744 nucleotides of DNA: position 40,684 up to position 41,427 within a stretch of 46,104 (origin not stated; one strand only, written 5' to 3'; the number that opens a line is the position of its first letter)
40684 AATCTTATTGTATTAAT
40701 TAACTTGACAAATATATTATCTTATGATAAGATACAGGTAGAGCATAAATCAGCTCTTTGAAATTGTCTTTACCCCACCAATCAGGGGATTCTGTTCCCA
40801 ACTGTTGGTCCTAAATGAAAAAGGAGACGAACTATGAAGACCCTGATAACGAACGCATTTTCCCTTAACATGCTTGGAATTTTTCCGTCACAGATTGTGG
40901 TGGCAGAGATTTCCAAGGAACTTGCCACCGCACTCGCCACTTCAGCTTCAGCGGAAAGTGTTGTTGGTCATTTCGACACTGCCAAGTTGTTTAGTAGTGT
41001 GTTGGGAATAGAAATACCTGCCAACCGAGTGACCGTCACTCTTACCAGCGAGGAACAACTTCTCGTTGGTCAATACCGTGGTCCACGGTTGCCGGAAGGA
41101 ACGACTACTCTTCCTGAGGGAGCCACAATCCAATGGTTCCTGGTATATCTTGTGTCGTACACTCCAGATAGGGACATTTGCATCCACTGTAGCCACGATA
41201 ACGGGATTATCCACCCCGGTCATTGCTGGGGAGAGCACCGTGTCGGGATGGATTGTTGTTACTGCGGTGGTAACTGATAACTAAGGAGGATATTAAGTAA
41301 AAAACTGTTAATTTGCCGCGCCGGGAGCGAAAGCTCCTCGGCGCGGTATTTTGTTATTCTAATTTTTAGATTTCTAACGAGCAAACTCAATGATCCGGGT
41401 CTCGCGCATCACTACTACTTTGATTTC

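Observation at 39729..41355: Two tandem moron-like cassettes sharing promoter, 5' leader, post-stop region and terminator but carrying unrelated genes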

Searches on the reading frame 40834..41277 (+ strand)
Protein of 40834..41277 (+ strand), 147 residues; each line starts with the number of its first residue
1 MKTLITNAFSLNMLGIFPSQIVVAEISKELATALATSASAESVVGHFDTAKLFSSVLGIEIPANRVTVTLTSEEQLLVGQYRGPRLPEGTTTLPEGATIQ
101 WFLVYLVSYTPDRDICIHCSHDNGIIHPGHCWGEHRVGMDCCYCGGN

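Call 11: search_protein_families(library=pfam, proteins=[window:40834-41277:+], max_evalue=1)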
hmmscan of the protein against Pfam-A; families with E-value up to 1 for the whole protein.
window:40834-41277:+ (147 aa): 1 family
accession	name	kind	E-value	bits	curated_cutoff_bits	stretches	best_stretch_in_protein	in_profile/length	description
PF08960.15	STIV_B116-like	-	5.1e-08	33.4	26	1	6-90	4-87/101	STIV B116-like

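Call 14: find_encoding_contigs(protein=window:40834-41277:+, flank=6000, max_places=10)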
Protein window:40834-41277:+ (147 aa): 1 contig read that carries it; 1 place shown.
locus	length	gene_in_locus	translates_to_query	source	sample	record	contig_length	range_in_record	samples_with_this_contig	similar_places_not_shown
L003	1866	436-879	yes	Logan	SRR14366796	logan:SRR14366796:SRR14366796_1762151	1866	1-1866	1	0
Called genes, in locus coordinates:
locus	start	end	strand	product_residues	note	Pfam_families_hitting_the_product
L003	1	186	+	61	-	?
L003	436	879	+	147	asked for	PF08960:STIV_B116-like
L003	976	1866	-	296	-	?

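Call 19: find_homologous_proteins(query=window:40834-41277:+, max_evalue=0.001)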
Query window:40834-41277:+ (147 aa): 243 proteins with E <= 0.001 among 307 candidates; the best 120 are listed.
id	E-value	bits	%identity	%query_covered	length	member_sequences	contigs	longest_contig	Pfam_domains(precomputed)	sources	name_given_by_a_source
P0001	1.9e-95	335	100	100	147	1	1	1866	PF08960.17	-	-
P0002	3.4e-32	130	66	69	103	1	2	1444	PF08960.17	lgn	-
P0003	4.4e-32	129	66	69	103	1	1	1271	PF08960.17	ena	-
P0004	5.7e-32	129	66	69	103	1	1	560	PF08960.17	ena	-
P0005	6.8e-32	129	64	69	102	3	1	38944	PF08960.17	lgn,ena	-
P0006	7.7e-32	129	65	69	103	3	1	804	PF08960.17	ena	-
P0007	8.8e-32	128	66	68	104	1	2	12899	PF08960.17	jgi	jgi:hypothetical protein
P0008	1.2e-31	128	65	69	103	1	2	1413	PF08960.17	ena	-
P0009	2.0e-31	127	62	71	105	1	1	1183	PF08960.17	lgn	-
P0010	2.3e-31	127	61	71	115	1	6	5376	PF08960.17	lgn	-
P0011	4.8e-31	126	61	70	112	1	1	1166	PF08960.17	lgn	-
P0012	9.1e-31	125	66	68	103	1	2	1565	PF08960.17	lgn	-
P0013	1.1e-30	125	61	69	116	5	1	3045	PF08960.17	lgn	-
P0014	1.6e-30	124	60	69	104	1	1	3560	PF08960.17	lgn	-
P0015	2.4e-30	124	60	72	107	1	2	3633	PF08960.17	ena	-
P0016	6.6e-30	122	59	70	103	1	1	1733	PF08960.17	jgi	jgi:hypothetical protein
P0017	6.9e-30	122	60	70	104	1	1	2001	PF08960.17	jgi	jgi:hypothetical protein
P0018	3.2e-29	120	61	68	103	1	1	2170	PF08960.17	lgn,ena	-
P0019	4.1e-29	120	63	71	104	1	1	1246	PF08960.17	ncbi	-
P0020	4.2e-29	120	64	69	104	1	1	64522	PF08960.17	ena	-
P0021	1.1e-28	118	63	68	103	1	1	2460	PF08960.17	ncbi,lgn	-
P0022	1.3e-28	118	61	69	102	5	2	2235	PF08960.17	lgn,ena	-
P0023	1.4e-28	118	64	69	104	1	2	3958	PF08960.17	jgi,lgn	-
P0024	2.6e-28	117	61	69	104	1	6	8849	PF08960.17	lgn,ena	-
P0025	3.9e-28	117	61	68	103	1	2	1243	PF08960.17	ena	-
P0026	5.8e-28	116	63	69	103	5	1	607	PF08960.17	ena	-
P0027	6.2e-28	116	59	70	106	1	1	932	PF08960.17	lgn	-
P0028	6.3e-28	116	60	68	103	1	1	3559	PF08960.17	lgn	-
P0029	6.5e-28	116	61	68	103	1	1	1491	PF08960.17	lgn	-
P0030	7.9e-28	115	59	69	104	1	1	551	PF08960.17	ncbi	-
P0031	1.2e-27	115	60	68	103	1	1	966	PF08960.17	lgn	-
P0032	1.3e-27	115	59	73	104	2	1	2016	PF08960.17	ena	-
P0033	1.8e-27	114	57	68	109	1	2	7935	PF08960.17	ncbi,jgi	jgi:hypothetical protein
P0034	2.5e-27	114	61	71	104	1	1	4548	PF08960.17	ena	-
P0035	1.1e-26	112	57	71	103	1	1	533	PF08960.17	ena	-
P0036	1.5e-26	111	59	68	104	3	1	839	PF08960.17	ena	-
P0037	1.7e-26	111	60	68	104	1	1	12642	PF08960.17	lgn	-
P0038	2.6e-26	111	61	67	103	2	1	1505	PF08960.17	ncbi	-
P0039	3.0e-26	110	59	71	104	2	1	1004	PF08960.17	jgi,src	-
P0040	3.8e-26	110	55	69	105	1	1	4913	PF08960.17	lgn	-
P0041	4.2e-26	110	54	70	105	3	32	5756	PF08960.17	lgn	-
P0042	4.9e-26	110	56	70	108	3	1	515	PF08960.17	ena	-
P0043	4.9e-26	110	58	71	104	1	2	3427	PF08960.17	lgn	-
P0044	5.5e-26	110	60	68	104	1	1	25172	PF08960.17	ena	-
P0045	5.7e-26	109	57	69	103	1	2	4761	PF08960.17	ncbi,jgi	jgi:hypothetical protein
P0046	6.2e-26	109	57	69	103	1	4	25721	PF08960.17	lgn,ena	-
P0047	6.3e-26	109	55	71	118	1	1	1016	PF08960.17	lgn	-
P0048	7.8e-26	109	55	70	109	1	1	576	PF08960.17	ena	-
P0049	1.3e-25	108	56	70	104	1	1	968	PF08960.17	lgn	-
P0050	1.5e-25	108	54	72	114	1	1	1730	PF08960.17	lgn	-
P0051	1.7e-25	108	54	70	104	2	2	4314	PF08960.17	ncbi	-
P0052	1.7e-25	108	58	69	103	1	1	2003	PF08960.17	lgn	-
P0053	2.2e-25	108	46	99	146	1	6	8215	PF08960.17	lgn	-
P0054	3.4e-25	107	52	68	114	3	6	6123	PF08960.17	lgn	-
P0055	3.5e-25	107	53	68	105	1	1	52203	PF08960.17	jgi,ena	-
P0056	3.7e-25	107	53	72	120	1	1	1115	PF08960.17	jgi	jgi:hypothetical protein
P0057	4.0e-25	107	55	71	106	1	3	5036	PF08960.17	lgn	-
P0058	4.3e-25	107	59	71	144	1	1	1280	PF08960.17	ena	-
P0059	5.0e-25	106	54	70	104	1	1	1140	PF08960.17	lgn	-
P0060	6.2e-25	106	55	70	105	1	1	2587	PF08960.17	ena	-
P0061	6.9e-25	106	55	71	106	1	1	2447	PF08960.17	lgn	-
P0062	8.7e-25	106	55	68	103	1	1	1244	PF08960.17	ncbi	-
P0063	1.1e-24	105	54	74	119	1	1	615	PF08960.17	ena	-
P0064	1.1e-24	105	55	71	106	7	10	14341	PF08960.17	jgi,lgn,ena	-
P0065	1.2e-24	105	58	69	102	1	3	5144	PF08960.17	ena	-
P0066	1.4e-24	105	55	69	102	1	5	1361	PF08960.17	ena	-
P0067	1.5e-24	105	53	68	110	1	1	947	PF08960.17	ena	-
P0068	1.6e-24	105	58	68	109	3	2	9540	PF08960.17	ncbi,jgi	jgi:hypothetical protein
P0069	1.6e-24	105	53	69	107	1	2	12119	PF08960.17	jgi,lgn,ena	-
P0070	2.1e-24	104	54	70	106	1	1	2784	PF08960.17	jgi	jgi:hypothetical protein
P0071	2.4e-24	104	53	73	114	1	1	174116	PF08960.17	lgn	-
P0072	3.8e-24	104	56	67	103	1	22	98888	PF08960.17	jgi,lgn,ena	jgi:hypothetical protein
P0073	4.6e-24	103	53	69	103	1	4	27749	PF08960.17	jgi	jgi:hypothetical protein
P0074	5.4e-24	103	54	71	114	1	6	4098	PF08960.17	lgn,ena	-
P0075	6.5e-24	103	55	67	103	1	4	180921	PF08960.17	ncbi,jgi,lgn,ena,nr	ncbi:MAG: DUF1874 domain-containing protein [Candidatus Pacebacteria bacterium]|jgi:hypothetical pro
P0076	1.0e-23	102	58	68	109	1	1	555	PF08960.17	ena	-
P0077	1.1e-23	102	51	71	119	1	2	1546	PF08960.17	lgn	-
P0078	1.2e-23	102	55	68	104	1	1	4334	PF08960.17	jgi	jgi:hypothetical protein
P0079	1.7e-23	101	54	68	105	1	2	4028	PF08960.17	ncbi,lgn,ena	-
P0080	2.7e-23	101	51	70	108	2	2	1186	PF08960.17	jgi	-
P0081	3.2e-23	101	55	68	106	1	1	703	PF08960.17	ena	-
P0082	3.3e-23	100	54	67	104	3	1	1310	PF08960.17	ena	-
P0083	3.3e-23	100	52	78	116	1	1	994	PF08960.17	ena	-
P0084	3.3e-23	100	57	67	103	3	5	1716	PF08960.17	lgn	-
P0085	5.3e-23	100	58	65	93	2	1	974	PF08960.17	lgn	-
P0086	5.7e-23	100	56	71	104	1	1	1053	PF08960.17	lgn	-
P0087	6.0e-23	100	53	69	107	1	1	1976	PF08960.17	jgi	-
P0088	8.1e-23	99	53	71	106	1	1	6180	PF08960.17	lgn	-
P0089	8.8e-23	99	56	68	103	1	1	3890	PF08960.17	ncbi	-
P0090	9.7e-23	99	55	71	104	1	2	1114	PF08960.17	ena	-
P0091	1.0e-22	99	52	70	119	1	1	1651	PF08960.17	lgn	-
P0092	1.0e-22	99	57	63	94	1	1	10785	PF08960.17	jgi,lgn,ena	-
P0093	1.1e-22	99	51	71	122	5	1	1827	PF08960.17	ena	-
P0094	1.1e-22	99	44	72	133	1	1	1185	PF08960.17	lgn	-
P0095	1.1e-22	99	50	71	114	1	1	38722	PF08960.17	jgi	-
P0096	1.2e-22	99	53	71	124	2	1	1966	PF08960.17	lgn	-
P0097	1.3e-22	99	55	69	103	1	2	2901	PF08960.17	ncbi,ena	-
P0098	1.4e-22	98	54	72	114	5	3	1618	PF08960.17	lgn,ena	-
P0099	1.6e-22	98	52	73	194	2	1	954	PF08960.17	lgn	-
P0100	1.6e-22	98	54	69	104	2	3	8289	PF08960.17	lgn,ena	-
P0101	1.6e-22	98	52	72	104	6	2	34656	PF08960.17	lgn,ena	-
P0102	1.8e-22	98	52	70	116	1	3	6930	PF08960.17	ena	-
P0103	1.8e-22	98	53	70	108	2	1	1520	PF08960.17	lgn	-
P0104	1.9e-22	98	48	77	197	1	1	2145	PF08960.17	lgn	-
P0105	2.0e-22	98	52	70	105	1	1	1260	PF08960.17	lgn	-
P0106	2.2e-22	98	51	71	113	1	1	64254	PF08960.17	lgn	-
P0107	2.6e-22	98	53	69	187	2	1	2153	PF08960.17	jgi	jgi:hypothetical protein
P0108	2.6e-22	98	51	71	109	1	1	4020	PF08960.17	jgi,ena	-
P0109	2.8e-22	97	49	72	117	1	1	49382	PF08960.17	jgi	jgi:hypothetical protein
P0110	3.1e-22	97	52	72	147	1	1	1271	PF08960.17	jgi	jgi:hypothetical protein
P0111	3.2e-22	97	53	71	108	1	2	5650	PF08960.17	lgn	-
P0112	3.8e-22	97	52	69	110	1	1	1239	PF08960.17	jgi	jgi:hypothetical protein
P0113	3.8e-22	97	51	73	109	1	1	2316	PF08960.17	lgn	-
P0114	4.6e-22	97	53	69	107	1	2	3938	PF08960.17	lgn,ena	-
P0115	4.7e-22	97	52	72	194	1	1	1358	PF08960.17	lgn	-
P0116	5.1e-22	97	56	71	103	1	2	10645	PF08960.17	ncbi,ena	-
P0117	5.2e-22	97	52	71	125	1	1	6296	PF08960.17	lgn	-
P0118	5.3e-22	97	51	73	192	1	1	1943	PF08960.17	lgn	-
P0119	6.0e-22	96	45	91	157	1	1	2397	PF08960.17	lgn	-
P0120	6.8e-22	96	53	68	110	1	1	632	PF08960.17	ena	-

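Call 20: find_encoding_contigs(protein=P0005, flank=4000, max_places=3)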
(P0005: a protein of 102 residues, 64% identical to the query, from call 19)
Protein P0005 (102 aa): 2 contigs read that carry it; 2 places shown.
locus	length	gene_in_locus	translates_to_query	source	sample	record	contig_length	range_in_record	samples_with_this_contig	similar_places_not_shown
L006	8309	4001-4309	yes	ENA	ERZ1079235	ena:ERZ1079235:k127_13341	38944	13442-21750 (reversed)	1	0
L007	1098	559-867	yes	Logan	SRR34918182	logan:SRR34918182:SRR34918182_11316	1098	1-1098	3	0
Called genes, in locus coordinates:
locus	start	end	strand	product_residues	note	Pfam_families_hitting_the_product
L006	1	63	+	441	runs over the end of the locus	PF13356:Arm-DNA-bind_3, PF22022:Phage_int_M, PF00589:Phage_integrase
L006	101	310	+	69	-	PF05930:Phage_AlpA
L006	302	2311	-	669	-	PF00270:DEAD (faint), PF13307:Helicase_C_2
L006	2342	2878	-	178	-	-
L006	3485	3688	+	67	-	-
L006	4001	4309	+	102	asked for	PF08960:STIV_B116-like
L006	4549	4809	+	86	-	-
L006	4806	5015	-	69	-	-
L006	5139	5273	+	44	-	-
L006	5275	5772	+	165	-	PF05433:Rick_17kDa_Anti (weak), PF13488:Gly-zipper_Omp (weak)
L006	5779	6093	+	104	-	-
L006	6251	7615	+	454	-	PF18897:Gp3-like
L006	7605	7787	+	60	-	-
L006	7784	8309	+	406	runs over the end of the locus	PF12850:Metallophos_2 (faint)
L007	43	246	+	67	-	-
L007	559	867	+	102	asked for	PF08960:STIV_B116-like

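Call 21: find_encoding_contigs(protein=P0020, flank=4000, max_places=3)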
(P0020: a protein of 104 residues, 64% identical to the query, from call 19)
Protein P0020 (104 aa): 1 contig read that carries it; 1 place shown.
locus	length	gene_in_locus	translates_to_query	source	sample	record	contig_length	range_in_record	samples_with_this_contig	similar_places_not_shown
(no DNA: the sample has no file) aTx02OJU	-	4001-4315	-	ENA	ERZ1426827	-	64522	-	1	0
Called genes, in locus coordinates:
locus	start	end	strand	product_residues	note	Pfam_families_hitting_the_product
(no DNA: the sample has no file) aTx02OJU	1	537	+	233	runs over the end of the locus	PF04452:Methyltrans_RNA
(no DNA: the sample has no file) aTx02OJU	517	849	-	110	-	-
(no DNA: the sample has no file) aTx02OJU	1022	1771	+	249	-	PF01978:TrmB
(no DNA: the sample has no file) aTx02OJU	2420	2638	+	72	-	-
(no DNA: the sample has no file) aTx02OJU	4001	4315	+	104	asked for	PF08960:STIV_B116-like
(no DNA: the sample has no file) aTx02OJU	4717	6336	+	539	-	PF05731:TROVE, PF25045:vWA_Ro60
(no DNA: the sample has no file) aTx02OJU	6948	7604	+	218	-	-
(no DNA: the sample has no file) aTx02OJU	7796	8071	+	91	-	-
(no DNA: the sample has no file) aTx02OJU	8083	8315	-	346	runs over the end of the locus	PF05697:Trigger_N, PF05698:Trigger_C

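Call 22: find_encoding_contigs(protein=P0053, flank=4000, max_places=6)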
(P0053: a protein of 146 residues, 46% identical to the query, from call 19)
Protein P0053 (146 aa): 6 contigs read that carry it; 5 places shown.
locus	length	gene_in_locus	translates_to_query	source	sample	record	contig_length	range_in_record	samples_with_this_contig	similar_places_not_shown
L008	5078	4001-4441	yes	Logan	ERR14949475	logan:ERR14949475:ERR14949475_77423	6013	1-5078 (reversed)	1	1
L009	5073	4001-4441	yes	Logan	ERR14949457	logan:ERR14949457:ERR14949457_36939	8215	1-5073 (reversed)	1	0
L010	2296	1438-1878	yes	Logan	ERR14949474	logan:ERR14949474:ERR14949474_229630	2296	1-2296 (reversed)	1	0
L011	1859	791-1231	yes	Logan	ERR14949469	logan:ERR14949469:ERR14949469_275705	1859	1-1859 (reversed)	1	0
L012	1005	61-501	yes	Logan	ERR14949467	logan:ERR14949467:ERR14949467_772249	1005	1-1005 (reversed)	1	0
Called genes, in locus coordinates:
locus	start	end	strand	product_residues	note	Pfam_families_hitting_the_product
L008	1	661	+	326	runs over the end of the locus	PF01979:Amidohydro_1, PF07969:Amidohydro_3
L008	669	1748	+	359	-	PF01180:DHO_dh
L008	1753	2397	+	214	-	PF00156:Pribosyltran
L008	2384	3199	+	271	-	PF00215:OMPdecase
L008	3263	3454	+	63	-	PF01402:RHH_1 (weak)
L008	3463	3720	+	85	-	-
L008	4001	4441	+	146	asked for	PF08960:STIV_B116-like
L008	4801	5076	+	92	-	?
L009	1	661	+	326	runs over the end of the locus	PF01979:Amidohydro_1, PF07969:Amidohydro_3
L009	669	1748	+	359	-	PF01180:DHO_dh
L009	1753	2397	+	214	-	PF00156:Pribosyltran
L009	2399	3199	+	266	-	PF00215:OMPdecase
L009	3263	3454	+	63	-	PF01402:RHH_1 (weak)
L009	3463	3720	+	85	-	-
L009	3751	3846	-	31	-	-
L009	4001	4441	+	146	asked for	PF08960:STIV_B116-like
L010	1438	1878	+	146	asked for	PF08960:STIV_B116-like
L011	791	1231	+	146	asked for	PF08960:STIV_B116-like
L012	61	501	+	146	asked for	PF08960:STIV_B116-like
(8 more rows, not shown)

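Call 32: search_protein_families(library=phrogs, proteins=[window:40834-41277:+], max_evalue=1)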
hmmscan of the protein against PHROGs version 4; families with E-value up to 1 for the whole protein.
window:40834-41277:+ (147 aa): 2 families
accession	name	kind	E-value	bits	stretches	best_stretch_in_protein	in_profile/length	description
phrog_5063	-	unknown function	2e-17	64.2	1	2-92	2-91/111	-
phrog_29122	-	unknown function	0.51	11.3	1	118-145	24-51/118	-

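Call 33: search_protein_families(library=padloc, proteins=[window:40834-41277:+], max_evalue=1)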
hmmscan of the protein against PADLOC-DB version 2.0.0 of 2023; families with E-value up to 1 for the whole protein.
window:40834-41277:+ (147 aa): 1 family
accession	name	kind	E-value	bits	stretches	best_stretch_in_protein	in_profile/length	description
PDLC01147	Csx16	-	2.6e-09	35.8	1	38-101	33-96/105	Csx16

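Call 34: search_protein_families(library=ncbifam, proteins=[window:40834-41277:+], max_evalue=1)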
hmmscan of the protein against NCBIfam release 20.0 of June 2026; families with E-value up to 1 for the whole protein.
window:40834-41277:+ (147 aa): 0 families

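Call 35: search_solved_structures(query=window:40834-41277:+, max_evalue=1, show_alignments=3)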
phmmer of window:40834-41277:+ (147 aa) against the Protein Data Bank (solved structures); distinct sequences matched with E-value up to 1: 5.
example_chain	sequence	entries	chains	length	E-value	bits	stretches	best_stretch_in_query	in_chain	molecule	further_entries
2x4i_A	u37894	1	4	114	1.4e-08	38.3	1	2-91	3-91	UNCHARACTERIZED PROTEIN 114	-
2j6b_A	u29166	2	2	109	1.8e-08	38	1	23-91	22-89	AFV3-109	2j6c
6scf_A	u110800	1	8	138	6e-07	33.1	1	2-91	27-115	Uncharacterized protein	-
2j85_A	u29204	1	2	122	1.5e-06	31.8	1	2-90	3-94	STIV B116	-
4zbl_A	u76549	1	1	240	0.87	13.1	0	28-72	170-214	KillerOrange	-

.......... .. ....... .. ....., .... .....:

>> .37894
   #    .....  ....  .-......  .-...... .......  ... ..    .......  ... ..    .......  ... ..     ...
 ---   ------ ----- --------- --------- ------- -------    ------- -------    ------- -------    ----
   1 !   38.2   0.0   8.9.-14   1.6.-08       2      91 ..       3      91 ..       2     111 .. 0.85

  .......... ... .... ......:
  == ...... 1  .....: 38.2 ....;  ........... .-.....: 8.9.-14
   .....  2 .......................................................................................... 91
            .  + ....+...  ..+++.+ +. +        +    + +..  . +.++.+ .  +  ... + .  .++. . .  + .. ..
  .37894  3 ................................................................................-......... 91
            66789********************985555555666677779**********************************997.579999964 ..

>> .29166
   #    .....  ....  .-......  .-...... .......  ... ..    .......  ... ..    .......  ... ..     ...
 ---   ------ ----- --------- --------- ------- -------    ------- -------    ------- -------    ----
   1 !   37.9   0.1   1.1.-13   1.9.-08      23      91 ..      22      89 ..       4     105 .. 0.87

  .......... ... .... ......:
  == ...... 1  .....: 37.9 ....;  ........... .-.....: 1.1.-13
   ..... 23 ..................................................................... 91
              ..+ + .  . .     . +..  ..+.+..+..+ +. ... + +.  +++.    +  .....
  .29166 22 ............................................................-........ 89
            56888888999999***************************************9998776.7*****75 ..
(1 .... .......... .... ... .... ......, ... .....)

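Call 63: search_dna_similar(query=window:40834-41277:+, collection=phages, mode=protein, max_evalue=0.001, max_rows=15)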
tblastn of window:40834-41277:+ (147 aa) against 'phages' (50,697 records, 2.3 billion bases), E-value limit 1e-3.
Records with a match: 15; places in all: 15; records where one place covers at least 80% of the query: 0.
Best place of each record, by identity: <60% 15.
By first word of the organism name: Sulfolobus 9; Thermoanaerobacterium 2; Sulfolobales 2; Betalipothrixvirus 2.
By host as written in the record: Sulfolobus islandicus 5; - 4; Thermoanaerobacterium saccharolyticum JW/SL-YS485 2; Sulfolobus sp. G4ST-2 2; Sulfolobus islandicus KVEM10H3 1; Sulfolobus islandicus LAL14/1 1.
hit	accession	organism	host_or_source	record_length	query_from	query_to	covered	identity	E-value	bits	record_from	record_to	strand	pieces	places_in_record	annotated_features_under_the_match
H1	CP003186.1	Thermoanaerobacterium phage THSA-485A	Thermoanaerobacterium saccharolyticum ...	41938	4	104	69%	43.6%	2e-16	80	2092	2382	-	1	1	protein of unknown function DUF1874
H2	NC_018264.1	Thermoanaerobacterium phage THSA-485A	Thermoanaerobacterium saccharolyticum ...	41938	4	104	69%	43.6%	2e-16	80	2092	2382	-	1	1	protein of unknown function DUF1874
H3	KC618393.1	Sulfolobales Mexican fusellovirus 1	hot springs at Los Azufres National Park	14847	4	107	71%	33.0%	7e-5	47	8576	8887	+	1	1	hypothetical protein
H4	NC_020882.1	Sulfolobales Mexican fusellovirus 1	hot springs at Los Azufres National Park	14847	4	107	71%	33.0%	7e-5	47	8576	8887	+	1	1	hypothetical protein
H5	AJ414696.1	Sulfolobus islandicus rod-shaped virus 1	Sulfolobus islandicus KVEM10H3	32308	2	102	69%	31.5%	6e-7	53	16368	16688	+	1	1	hypothetical protein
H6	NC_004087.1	Sulfolobus islandicus rod-shaped virus 1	Sulfolobus islandicus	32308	2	102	69%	31.5%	6e-7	53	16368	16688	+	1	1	DUF1874 domain-containing protein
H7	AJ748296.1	Sulfolobus islandicus rudivirus 1 variant XX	Sulfolobus islandicus LAL14/1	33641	2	102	69%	31.5%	6e-7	53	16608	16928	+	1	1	hypothetical protein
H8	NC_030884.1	Sulfolobus islandicus rudivirus 3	Sulfolobus islandicus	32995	2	102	69%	26.9%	2e-4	46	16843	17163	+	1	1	DUF1874 domain-containing protein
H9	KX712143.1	Sulfolobus islandicus rod-shaped virus 3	Sulfolobus islandicus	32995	2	102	69%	26.9%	2e-4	46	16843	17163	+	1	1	hypothetical protein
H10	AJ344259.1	Sulfolobus islandicus rod-shaped virus 2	Sulfolobus islandicus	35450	2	102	69%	26.9%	2e-4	46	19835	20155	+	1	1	hypothetical protein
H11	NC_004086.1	Sulfolobus islandicus rod-shaped virus 2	Sulfolobus islandicus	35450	2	102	69%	26.9%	2e-4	46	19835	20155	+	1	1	DUF1874 domain-containing protein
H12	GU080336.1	Sulfolobus turreted icosahedral virus 2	Sulfolobus sp. G4ST-2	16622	2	78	52%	32.9%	3e-4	45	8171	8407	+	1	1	hypothetical protein (x2)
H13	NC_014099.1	Sulfolobus turreted icosahedral virus 2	Sulfolobus sp. G4ST-2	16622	2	78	52%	32.9%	3e-4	45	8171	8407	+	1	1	hypothetical protein (x2)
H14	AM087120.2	Betalipothrixvirus acidiani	-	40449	44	89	31%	43.5%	7e-4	44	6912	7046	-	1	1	conserved hypothetical protein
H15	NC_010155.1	Betalipothrixvirus acidiani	-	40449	44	89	31%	43.5%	7e-4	44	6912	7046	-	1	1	hypothetical protein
